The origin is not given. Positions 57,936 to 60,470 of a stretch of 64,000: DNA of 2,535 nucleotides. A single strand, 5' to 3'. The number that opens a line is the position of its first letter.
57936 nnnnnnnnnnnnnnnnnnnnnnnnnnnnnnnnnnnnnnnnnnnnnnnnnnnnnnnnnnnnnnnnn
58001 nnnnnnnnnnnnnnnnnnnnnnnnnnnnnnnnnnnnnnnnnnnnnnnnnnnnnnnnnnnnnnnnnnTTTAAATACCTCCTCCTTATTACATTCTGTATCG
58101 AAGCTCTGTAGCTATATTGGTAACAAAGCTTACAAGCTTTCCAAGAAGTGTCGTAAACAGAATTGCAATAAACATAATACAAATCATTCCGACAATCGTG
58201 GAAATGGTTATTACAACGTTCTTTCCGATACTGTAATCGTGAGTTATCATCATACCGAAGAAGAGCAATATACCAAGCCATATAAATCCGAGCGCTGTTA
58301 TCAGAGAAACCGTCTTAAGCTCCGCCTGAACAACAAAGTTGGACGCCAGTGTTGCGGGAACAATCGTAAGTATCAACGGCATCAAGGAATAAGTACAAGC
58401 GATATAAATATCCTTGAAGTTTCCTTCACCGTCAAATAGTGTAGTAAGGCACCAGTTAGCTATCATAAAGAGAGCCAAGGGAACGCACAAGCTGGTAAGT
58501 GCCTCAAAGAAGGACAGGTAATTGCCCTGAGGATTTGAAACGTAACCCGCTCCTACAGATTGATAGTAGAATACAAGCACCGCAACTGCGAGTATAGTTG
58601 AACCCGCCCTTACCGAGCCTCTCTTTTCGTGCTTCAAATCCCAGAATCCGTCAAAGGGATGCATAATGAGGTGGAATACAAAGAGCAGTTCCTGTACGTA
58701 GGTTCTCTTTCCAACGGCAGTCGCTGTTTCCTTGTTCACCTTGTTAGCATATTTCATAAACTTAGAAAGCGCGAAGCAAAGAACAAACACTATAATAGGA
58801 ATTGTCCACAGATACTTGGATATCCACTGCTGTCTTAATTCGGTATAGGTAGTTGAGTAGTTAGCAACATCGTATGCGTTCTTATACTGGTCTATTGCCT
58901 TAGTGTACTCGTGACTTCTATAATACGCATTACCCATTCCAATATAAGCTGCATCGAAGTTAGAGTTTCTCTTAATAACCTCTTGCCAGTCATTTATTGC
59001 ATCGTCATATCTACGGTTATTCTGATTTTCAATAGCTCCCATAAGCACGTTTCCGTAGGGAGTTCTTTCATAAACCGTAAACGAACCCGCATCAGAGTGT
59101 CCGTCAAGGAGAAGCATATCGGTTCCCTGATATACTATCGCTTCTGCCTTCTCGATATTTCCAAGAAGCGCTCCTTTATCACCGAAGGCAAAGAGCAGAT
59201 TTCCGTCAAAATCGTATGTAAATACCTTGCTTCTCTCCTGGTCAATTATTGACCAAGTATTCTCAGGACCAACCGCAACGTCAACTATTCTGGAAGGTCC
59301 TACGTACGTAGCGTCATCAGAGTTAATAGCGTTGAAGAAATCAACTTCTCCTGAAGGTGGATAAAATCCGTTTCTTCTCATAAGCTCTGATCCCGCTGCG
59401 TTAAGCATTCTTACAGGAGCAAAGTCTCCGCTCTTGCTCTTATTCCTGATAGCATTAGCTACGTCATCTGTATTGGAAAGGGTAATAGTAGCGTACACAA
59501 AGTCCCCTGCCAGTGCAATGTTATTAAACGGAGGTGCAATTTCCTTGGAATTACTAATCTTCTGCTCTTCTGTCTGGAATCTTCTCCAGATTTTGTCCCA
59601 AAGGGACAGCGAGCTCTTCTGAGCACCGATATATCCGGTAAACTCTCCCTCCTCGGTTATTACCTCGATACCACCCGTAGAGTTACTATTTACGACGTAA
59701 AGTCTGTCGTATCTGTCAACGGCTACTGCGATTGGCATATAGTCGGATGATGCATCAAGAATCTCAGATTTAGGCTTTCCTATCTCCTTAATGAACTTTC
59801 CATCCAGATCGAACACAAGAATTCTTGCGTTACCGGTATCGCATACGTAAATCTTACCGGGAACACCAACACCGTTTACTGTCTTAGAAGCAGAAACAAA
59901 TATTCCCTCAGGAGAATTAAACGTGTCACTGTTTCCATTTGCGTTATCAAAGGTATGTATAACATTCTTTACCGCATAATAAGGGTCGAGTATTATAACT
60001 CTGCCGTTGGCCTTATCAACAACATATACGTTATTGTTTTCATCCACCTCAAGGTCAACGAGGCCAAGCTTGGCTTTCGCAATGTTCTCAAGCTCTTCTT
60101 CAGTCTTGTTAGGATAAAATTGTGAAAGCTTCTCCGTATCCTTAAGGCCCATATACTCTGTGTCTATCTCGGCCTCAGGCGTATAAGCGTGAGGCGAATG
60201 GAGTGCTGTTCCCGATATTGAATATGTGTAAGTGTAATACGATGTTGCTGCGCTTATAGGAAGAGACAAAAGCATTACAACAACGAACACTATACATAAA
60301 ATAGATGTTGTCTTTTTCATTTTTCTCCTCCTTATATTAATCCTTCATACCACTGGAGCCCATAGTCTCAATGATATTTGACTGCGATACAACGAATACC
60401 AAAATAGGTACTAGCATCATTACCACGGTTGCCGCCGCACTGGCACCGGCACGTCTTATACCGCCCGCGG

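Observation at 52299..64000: Seven-gene operon: a giant SBP-like protein, two full ABC permease pairs, an NHL/TPR/Yip1 membrane fusion and a 1199-aa secreted coiled-coil protein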

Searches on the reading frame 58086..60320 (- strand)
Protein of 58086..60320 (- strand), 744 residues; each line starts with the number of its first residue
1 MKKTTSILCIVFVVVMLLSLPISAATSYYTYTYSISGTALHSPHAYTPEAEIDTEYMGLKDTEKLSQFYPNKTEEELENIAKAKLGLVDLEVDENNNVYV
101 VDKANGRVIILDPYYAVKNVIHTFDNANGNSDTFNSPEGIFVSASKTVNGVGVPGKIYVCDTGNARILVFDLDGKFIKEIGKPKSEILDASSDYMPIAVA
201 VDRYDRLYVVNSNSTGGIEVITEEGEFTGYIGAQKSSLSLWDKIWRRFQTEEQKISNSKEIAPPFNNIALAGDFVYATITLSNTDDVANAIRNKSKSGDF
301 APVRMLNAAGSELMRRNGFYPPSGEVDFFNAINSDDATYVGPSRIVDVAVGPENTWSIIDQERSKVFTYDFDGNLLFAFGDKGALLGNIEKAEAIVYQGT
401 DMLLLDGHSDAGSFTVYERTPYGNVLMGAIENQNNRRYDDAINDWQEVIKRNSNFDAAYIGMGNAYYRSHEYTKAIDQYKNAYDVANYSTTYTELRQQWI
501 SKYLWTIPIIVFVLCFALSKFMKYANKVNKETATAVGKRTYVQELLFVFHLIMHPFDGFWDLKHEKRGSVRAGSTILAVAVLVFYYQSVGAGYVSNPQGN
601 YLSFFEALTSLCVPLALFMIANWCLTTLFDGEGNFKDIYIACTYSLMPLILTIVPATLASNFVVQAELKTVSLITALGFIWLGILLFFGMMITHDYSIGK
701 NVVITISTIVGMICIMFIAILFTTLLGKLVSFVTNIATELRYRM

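Call 5: search_protein_families(library=pfam, proteins=[window:58086-60320:-], max_evalue=0.01)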
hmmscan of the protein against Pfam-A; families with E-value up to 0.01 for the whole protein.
window:58086-60320:- (744 aa): 8 families
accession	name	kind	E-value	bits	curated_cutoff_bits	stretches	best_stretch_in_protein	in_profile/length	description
PF04893.22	Yip1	-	9.8e-14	52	28.6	1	550-719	2-171/173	Yip1 domain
PF01436.27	NHL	-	2.6e-06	27.6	20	0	155-170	13-28/28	NHL repeat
PF07719.23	TPR_2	-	4.6e-06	26.8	27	1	458-483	3-28/34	Tetratricopeptide repeat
PF13414.12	TPR_11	-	1.5e-05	25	26.8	1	437-468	9-40/42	TPR repeat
PF17170.10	DUF5128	-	1.8e-05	24.5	22.9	1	155-182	54-81/321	6-bladed beta-propeller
PF00515.34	TPR_1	-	2.1e-05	24.6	27.8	0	458-482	3-27/34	Tetratricopeptide repeat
PF13432.12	TPR_16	-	4.5e-05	24.2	32.7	1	433-483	8-58/65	Tetratricopeptide repeat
PF25063.1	ARM_TT21_C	-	0.0038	17.6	35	1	434-489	107-162/209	Tetratricopeptide repeat protein 21 C-terminal ARM domain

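Call 6: search_protein_families(library=ncbifam, proteins=[window:58086-60320:-], max_evalue=0.01)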
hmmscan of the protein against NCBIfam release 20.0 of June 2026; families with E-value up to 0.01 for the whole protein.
window:58086-60320:- (744 aa): 4 families
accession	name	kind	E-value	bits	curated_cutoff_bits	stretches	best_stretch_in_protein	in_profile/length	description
NF035926.1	scyF_NHL_VPEP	equivalog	3.1e-13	49.6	350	1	119-233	183-285/376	scytonemin biosynthesis PEP-CTERM protein ScyF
NF033920.0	C39_PA2778_fam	equivalog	0.00065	19.2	150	1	429-490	163-224/255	PA2778 family cysteine peptidase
NF033206.1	ScyE_fam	subfamily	0.0025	17.4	80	0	55-125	223-299/333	ScyD/ScyE family protein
TIGR03302.1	OM_YfiO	subfamily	0.0058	16.2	81.4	1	424-480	35-94/239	outer membrane protein assembly factor BamD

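Call 10: search_solved_structures(query=window:58086-60320:-, max_evalue=1)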
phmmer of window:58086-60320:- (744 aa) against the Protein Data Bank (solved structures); distinct sequences matched with E-value up to 1: 50.
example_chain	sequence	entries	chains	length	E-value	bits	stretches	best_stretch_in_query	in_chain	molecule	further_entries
9qhb_A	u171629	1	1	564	1e-16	63.6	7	437-485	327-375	Engineered tetratricopeptide repeat protein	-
6d69_A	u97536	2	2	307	3.9e-13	51.8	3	96-234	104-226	NHL Repeat Region of D. melanogaster Thin | Thin, isoform D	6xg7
9qhc_A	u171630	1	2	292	2.9e-10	42.4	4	437-485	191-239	Engineered tetratricopeptide repeat protein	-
8bu0_A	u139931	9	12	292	5.2e-09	38.2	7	437-485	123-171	Consensus tetratricopeptide repeat protein | Crystal structure of an 8-repeat consensus TPR superhelix with Zinc. | Monomer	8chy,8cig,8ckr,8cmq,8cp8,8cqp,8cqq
7qrx_A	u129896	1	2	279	3.8e-07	32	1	90-182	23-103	E3 ubiquitin-protein ligase TRIM71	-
9jur_A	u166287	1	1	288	4.4e-07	31.8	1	90-183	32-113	E3 ubiquitin-protein ligase TRIM71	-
8j72_A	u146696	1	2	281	5.9e-07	31.4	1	90-183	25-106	E3 ubiquitin-protein ligase TRIM71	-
7qrw_A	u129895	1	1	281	5.2e-06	28.3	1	116-181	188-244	Isoform 4 of Tripartite motif-containing protein 3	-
6fpt_A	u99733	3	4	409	7.6e-06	27.7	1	92-183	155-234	E3 ubiquitin-protein ligase TRIM71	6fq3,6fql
3kd7_A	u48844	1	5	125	2.9e-05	25.8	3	448-485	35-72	CTPR390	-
8ch0_A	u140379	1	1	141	4.1e-05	25.3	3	437-485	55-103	Consensus tetratricopeptide repeat protein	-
2fo7_A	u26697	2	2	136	4.6e-05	25.1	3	437-485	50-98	SYNTHETIC CONSENSUS TPR PROTEIN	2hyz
6vfi_B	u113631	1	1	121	5.6e-05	24.9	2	438-485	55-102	O43_dn18B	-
6v8e_A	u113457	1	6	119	7.8e-05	24.4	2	438-485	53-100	Designed protein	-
6vfh_A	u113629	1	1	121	8.7e-05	24.2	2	438-485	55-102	T33_dn10A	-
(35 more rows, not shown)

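Call 20: find_homologous_proteins(query=window:58086-60320:-, max_evalue=0.00001)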
Query window:58086-60320:- (744 aa): 3208 proteins with E <= 0.00001 among 8000 candidates; the best 120 are listed.
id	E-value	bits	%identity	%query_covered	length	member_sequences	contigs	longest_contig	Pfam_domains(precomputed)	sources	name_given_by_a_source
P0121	0.0e+0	1686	100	100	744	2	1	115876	PF04893.23,PF13414.13,PF17170.11,PF00515.35,PF07719.24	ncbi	-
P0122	0.0e+0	1498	87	100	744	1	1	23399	PF04893.23,PF13414.13,PF00515.35,PF07719.24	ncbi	-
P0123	0.0e+0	1496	87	100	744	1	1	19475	PF04893.23,PF13414.13,PF00515.35,PF07719.24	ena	-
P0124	0.0e+0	1406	81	100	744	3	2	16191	PF04893.23,PF13414.13,PF00515.35,PF13432.13,PF01436.28,PF07719.24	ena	-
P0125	0.0e+0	1298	75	100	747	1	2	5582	PF04893.23,PF00515.35,PF13432.13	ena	-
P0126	0.0e+0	1291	76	100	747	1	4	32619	PF04893.23,PF00515.35,PF13432.13,PF07719.24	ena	-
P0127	0.0e+0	1253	73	100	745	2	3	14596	PF04893.23,PF17170.11,PF01436.28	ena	-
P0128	0.0e+0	1249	73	100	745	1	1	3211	PF04893.23,PF00515.35,PF13432.13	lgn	-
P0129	0.0e+0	1245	73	99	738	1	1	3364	PF04893.23,PF17170.11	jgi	-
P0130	0.0e+0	1238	72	100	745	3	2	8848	PF04893.23,PF13432.13,PF01436.28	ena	-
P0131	0.0e+0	1223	72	100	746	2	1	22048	PF04893.23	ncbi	-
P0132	0.0e+0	1216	71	100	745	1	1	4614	PF04893.23,PF00515.35,PF13432.13,PF01436.28,PF07719.24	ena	-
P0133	0.0e+0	1177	69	100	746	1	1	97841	PF04893.23,PF13414.13,PF17170.11,PF00515.35,PF01436.28,PF07719.24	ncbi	-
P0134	0.0e+0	1174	68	100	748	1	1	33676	PF04893.23,PF17170.11,PF01436.28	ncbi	-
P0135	0.0e+0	1169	73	94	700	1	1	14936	PF04893.23,PF17170.11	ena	-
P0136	0.0e+0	1165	69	100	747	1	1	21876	PF04893.23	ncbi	-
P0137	0.0e+0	1161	67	100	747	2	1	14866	PF04893.23,PF17170.11,PF01436.28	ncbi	-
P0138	0.0e+0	1154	68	100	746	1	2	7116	PF04893.23,PF13414.13,PF17170.11,PF00515.35,PF13432.13,PF01436.28,PF07719.24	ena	-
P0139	0.0e+0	1153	67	100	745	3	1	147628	PF04893.23,PF17170.11,PF13432.13,PF01436.28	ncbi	-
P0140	0.0e+0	1153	68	100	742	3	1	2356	PF04893.23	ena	-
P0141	0.0e+0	1150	67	100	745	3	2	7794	PF04893.23,PF01436.28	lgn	-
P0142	0.0e+0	1150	67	100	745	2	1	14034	PF04893.23,PF13432.13,PF01436.28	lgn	-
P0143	0.0e+0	1149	66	100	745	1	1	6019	PF04893.23,PF17170.11,PF13432.13,PF01436.28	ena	-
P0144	0.0e+0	1149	66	100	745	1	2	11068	PF04893.23,PF01436.28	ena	-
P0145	0.0e+0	1146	68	100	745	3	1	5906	PF04893.23,PF13432.13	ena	-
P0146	0.0e+0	1139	66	100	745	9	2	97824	PF04893.23,PF17170.11,PF01436.28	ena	-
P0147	0.0e+0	1138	66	100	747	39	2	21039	PF04893.23,PF17170.11,PF13432.13,PF01436.28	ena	-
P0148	0.0e+0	1137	66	100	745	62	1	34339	PF04893.23,PF13432.13,PF01436.28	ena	-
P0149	0.0e+0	1135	67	100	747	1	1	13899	PF04893.23,PF17170.11,PF00515.35,PF13432.13,PF01436.28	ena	-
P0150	0.0e+0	1133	66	100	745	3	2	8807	PF04893.23,PF13432.13,PF01436.28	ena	-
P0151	0.0e+0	1132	66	100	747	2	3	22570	PF04893.23,PF17170.11,PF00515.35,PF13432.13,PF01436.28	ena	-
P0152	0.0e+0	1132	67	100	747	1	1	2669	PF04893.23,PF17170.11,PF00515.35,PF13432.13,PF01436.28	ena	-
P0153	0.0e+0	1128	66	100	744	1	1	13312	PF04893.23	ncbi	-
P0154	0.0e+0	1128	66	99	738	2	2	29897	PF04893.23,PF13432.13,PF01436.28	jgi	-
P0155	0.0e+0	1127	66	100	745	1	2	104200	PF04893.23,PF17170.11,PF00515.35,PF01436.28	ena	-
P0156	0.0e+0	1124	65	100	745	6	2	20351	PF04893.23,PF13432.13,PF01436.28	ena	-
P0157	0.0e+0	1119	64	100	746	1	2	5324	PF04893.23,PF13432.13,PF01436.28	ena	-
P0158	0.0e+0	1119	65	100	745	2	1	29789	PF04893.23,PF13432.13,PF01436.28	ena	-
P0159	0.0e+0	1116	65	100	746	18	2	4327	PF04893.23,PF13432.13,PF01436.28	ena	-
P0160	0.0e+0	1116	64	100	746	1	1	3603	PF04893.23,PF01436.28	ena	-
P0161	0.0e+0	1113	64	100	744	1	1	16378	PF04893.23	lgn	-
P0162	0.0e+0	1110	64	100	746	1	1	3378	PF04893.23,PF13432.13,PF01436.28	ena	-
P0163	0.0e+0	1102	64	100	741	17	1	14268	PF04893.23,PF13432.13,PF01436.28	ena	-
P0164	0.0e+0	1102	64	100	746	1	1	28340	PF04893.23,PF13432.13,PF01436.28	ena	-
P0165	0.0e+0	1099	63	100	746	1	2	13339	PF04893.23,PF13432.13,PF01436.28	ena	-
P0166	0.0e+0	1097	63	100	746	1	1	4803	PF04893.23,PF17170.11,PF13432.13,PF01436.28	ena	-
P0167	0.0e+0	1096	63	100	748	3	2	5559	PF04893.23,PF13432.13,PF01436.28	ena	-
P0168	0.0e+0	1095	64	100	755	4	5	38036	PF04893.23,PF01436.28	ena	-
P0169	0.0e+0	1095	64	100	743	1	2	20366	PF04893.23,PF17170.11,PF13432.13,PF01436.28,PF07719.24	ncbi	-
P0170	0.0e+0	1095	63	100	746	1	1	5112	PF04893.23,PF13432.13,PF01436.28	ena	-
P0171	0.0e+0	1094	64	100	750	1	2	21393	PF04893.23,PF13432.13,PF01436.28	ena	-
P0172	0.0e+0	1093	65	100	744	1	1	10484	PF04893.23,PF01436.28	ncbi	-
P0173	0.0e+0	1093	64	100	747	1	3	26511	PF04893.23,PF13432.13,PF01436.28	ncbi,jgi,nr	ncbi:MAG: hypothetical protein E7678_00010 [Ruminococcaceae bacterium]|nr:hypothetical protein [Osci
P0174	0.0e+0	1092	64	100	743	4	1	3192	PF04893.23,PF01436.28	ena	-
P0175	0.0e+0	1090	66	100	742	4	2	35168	PF04893.23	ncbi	-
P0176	0.0e+0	1089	63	100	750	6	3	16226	PF04893.23,PF01436.28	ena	-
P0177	0.0e+0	1087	63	100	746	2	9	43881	PF04893.23,PF13432.13,PF01436.28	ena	-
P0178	0.0e+0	1086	63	100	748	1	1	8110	PF04893.23,PF13432.13,PF01436.28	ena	-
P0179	0.0e+0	1085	63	100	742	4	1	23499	PF04893.23,PF01436.28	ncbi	-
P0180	0.0e+0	1085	64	100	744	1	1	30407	PF04893.23,PF13432.13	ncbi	-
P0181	0.0e+0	1083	63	100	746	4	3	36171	PF04893.23,PF01436.28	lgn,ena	-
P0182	0.0e+0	1083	63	100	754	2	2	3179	PF04893.23,PF01436.28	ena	-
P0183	0.0e+0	1082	63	100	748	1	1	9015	PF04893.23,PF13432.13,PF01436.28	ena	-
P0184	0.0e+0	1081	63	100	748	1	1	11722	PF04893.23,PF13432.13,PF01436.28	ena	-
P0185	0.0e+0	1081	62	100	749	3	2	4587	PF04893.23,PF01436.28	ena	-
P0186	0.0e+0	1079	64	100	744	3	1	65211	PF04893.23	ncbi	-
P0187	0.0e+0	1078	63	100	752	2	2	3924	PF04893.23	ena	-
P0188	0.0e+0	1077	63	100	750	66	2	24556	PF04893.23,PF13432.13,PF01436.28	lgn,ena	-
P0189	0.0e+0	1077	62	100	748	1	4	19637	PF04893.23,PF13432.13,PF01436.28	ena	-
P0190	0.0e+0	1076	63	100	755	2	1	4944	PF04893.23,PF17170.11,PF01436.28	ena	-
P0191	0.0e+0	1069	62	100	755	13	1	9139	PF04893.23,PF01436.28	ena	-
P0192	0.0e+0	1068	62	100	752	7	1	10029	PF04893.23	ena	-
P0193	0.0e+0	1065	62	100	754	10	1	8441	PF04893.23,PF01436.28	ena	-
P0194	0.0e+0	1065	61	100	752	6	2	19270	PF04893.23,PF17170.11,PF01436.28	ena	-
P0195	0.0e+0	1062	62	100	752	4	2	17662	PF04893.23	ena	-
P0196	0.0e+0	1059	62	100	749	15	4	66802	PF04893.23,PF01436.28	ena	-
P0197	0.0e+0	1058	68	92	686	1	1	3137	PF04893.23,PF00515.35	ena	-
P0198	0.0e+0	1054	62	100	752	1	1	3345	PF04893.23,PF01436.28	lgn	-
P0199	0.0e+0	1042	61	100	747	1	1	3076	PF04893.23,PF17170.11,PF00515.35,PF13432.13,PF01436.28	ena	-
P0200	0.0e+0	1034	62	100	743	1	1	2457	PF04893.23,PF01436.28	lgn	-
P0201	0.0e+0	1031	61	100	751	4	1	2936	PF04893.23,PF00515.35,PF07719.24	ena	-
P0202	0.0e+0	1029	60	96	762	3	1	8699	PF04893.23,PF01436.28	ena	-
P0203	0.0e+0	1016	60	100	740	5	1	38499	PF04893.23,PF00515.35,PF13432.13,PF01436.28,PF07719.24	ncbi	-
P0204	0.0e+0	1015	60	100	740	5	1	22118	PF04893.23,PF00515.35,PF13432.13,PF01436.28,PF07719.24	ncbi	-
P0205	0.0e+0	1012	59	100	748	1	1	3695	PF04893.23,PF00515.35,PF13432.13,PF01436.28,PF07719.24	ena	-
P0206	1.3e-298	1010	60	100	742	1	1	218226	PF04893.23,PF00515.35,PF13432.13,PF01436.28,PF07719.24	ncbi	-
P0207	1.3e-297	1007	59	100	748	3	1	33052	PF04893.23,PF00515.35,PF13432.13,PF07719.24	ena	-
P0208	1.4e-297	1007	58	100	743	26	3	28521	PF04893.23,PF00515.35,PF13432.13,PF01436.28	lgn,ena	-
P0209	2.6e-296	1003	59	100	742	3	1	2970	PF04893.23,PF00515.35,PF13432.13,PF01436.28,PF07719.24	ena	-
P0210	2.7e-296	1003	59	100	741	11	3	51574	PF04893.23,PF00515.35,PF13432.13,PF01436.28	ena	-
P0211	4.1e-295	999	59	100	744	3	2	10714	PF04893.23,PF00515.35,PF13432.13,PF01436.28,PF07719.24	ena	-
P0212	6.9e-295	998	62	88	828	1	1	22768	PF04893.23,PF13432.13,PF01436.28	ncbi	-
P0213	1.1e-293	994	60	99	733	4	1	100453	PF04893.23,PF00515.35,PF13432.13,PF01436.28,PF07719.24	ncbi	-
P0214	1.3e-293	994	55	100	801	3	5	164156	PF04893.23,PF13432.13,PF01436.28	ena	-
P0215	1.5e-293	994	58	100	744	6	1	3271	PF04893.23,PF00515.35,PF13432.13,PF01436.28,PF07719.24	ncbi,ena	-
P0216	2.1e-293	993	57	100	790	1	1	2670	PF04893.23,PF13432.13,PF01436.28,PF07719.24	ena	-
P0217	2.5e-293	993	58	100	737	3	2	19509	PF04893.23,PF13432.13,PF01436.28,PF07719.24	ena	-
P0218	2.6e-292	990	57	100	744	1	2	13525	PF04893.23,PF00515.35,PF13432.13,PF01436.28,PF07719.24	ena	-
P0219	3.1e-292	989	58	100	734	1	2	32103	PF04893.23,PF00515.35,PF13432.13,PF07719.24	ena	-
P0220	4.9e-292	989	57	100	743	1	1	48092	PF04893.23,PF00515.35,PF13432.13,PF01436.28,PF07719.24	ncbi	-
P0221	1.8e-291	987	57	100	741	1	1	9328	PF04893.23,PF00515.35,PF13432.13,PF01436.28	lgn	-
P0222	1.9e-291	987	58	100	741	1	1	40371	PF04893.23,PF01436.28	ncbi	-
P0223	2.5e-291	986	58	100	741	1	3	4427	PF04893.23,PF13432.13,PF01436.28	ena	-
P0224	4.0e-291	986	58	100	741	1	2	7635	PF04893.23,PF13432.13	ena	-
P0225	5.4e-291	985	58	100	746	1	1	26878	PF04893.23,PF00515.35,PF01436.28,PF07719.24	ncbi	-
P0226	5.7e-291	985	56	100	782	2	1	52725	PF04893.23,PF13432.13,PF01436.28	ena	-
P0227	6.7e-291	985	57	100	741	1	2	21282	PF04893.23,PF13432.13,PF01436.28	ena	-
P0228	9.6e-291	984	58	100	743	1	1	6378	PF04893.23,PF13432.13,PF01436.28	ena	-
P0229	1.5e-290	984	56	100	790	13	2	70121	PF04893.23,PF01436.28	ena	-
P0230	2.4e-290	983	59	100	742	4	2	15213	PF04893.23,PF00515.35,PF13432.13,PF01436.28,PF07719.24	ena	-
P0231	8.2e-290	981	55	100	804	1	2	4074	PF04893.23,PF13432.13,PF01436.28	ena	-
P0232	1.7e-289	980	57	100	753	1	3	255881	PF04893.23,PF00515.35,PF13432.13,PF01436.28,PF07719.24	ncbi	-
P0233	1.7e-289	980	57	100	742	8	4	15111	PF04893.23,PF01436.28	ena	-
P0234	2.9e-289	980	57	100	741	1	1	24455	PF04893.23,PF00515.35,PF01436.28,PF07719.24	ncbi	-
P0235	4.4e-289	979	58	98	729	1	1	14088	PF04893.23,PF00515.35,PF13432.13,PF01436.28,PF07719.24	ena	-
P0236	4.9e-289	979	55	100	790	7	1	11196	PF04893.23,PF00515.35,PF13432.13,PF01436.28,PF07719.24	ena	-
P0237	5.2e-289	979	58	100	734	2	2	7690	PF04893.23,PF13432.13,PF01436.28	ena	-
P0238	5.8e-289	979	58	100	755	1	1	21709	PF04893.23,PF00515.35,PF13432.13,PF01436.28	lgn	-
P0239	7.2e-289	978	54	100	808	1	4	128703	PF04893.23,PF13432.13,PF01436.28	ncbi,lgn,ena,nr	ncbi:MAG: YIP1 family protein [Clostridia bacterium]|nr:YIP1 family protein [Clostridia bacterium]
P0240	7.5e-289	978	56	100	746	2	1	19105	PF04893.23,PF00515.35,PF13432.13,PF01436.28,PF07719.24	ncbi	-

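Call 47: predict_structure(alignment_id=A2)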
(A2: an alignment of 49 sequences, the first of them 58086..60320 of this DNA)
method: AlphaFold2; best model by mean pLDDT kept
length: 744 residues; sequences in the alignment: 49
mean_pLDDT: 78.3   pTM: 0.65
mean pLDDT of the five models: 78.3, 75.9, 75.2, 71.7, 70.3
residues with pLDDT >= 90: 88; 70-90: 487; 50-70: 141; < 50: 28
segments of 3 or more residues with pLDDT < 50: 1-3, 16-26, 311-313, 323-325, 385-387
pLDDT, mean of each block of 10 residues (from residue 1): 52 46 45 62 79 86 85 86 85 92 91 92 87 90 86 90 91 90 68 81 86 77 83 58 71 59 74 78 71 67 71 59 52 53 80 86 79 77 54 87 80 84 87 87 87 79 87 88 83 85 83 86 76 66 82 85 80 91 88 80 83 87 77 81 91 88 83 88 88 80 83 77 69 65 51
secondary structure, 60 per line:
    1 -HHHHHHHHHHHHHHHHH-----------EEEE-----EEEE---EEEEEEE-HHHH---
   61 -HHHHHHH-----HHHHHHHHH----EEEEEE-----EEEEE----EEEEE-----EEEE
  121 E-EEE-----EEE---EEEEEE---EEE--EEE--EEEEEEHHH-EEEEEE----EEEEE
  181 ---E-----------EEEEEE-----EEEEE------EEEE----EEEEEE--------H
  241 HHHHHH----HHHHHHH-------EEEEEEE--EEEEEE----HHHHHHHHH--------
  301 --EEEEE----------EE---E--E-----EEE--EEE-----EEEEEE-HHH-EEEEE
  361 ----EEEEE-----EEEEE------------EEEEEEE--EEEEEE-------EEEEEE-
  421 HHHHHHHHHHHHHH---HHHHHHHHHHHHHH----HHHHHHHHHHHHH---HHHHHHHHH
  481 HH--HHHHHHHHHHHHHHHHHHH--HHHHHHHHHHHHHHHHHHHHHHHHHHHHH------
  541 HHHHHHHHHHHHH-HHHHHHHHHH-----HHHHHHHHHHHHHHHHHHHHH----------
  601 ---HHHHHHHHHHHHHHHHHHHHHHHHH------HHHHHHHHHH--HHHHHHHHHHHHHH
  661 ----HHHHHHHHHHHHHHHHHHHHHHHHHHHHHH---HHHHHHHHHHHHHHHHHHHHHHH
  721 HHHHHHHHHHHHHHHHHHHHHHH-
elements in order (helices of 4 or more, strands of 3 or more residues): H2-18 E30-33 E39-42 E46-52 H54-57 H62-68 H74-82 E87-92 E98-102 E107-111 E117-121 E123-125 E131-133 E137-142 E146-148 E151-153 E156-161 E166-171 E176-180 E196-201 E207-211 E218-221 E226-231 H240-246 H251-257 E265-271 E274-279 H284-292 E303-307 E332-334 E337-339 E345-350 E356-360 E365-369 E375-379 E392-398 E401-406 E414-419 H421-434 H438-451 H456-468 H472-482 H485-503 H506-534 H541-553 H555-564 H570-590 H604-628 H635-644 H647-660 H665-694 H698-743
